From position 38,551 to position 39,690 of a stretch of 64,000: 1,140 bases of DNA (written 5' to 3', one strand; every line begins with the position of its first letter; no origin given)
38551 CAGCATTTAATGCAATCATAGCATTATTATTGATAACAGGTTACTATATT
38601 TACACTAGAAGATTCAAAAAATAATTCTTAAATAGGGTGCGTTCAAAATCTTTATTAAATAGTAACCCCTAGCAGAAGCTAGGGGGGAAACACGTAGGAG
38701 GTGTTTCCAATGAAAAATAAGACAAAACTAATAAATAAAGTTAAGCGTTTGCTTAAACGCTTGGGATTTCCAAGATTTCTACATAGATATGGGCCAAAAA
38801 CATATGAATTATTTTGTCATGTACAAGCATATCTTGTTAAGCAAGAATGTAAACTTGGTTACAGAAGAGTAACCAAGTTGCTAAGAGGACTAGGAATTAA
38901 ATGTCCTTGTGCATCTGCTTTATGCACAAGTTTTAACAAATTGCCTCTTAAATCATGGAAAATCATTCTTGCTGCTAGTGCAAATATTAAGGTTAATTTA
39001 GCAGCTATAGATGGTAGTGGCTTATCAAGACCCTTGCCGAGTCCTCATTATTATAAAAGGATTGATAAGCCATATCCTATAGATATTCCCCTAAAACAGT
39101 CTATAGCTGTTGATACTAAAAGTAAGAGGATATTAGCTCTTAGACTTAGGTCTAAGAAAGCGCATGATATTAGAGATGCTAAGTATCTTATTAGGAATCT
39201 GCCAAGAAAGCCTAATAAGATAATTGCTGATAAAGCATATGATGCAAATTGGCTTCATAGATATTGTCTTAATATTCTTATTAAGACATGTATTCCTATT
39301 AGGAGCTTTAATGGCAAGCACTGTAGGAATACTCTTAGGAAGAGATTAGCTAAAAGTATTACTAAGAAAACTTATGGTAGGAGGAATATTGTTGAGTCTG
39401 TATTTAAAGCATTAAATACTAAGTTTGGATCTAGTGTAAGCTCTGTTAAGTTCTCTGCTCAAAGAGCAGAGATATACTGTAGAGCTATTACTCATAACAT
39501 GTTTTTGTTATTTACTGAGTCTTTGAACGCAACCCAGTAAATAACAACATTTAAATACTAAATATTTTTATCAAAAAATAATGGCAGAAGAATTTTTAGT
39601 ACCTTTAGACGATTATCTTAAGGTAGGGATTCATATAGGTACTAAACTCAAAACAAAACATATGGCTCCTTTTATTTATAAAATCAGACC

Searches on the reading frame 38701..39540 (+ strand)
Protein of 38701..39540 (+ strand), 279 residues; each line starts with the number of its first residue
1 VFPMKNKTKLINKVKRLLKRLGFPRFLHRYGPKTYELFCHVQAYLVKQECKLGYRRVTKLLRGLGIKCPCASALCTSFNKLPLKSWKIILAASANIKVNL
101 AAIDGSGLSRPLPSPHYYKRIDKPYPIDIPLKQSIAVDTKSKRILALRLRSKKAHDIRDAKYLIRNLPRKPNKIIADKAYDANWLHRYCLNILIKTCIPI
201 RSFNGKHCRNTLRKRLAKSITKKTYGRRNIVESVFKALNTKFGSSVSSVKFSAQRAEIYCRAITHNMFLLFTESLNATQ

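Call 46: search_protein_families(library=pfam, proteins=[window:38701-39540:+], max_evalue=0.001)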
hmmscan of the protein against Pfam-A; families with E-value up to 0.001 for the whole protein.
window:38701-39540:+ (279 aa): 1 family
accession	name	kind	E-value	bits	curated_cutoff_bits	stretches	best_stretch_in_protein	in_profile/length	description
PF01609.27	DDE_Tnp_1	-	3.6e-17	63.2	23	1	131-267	36-200/200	Transposase DDE domain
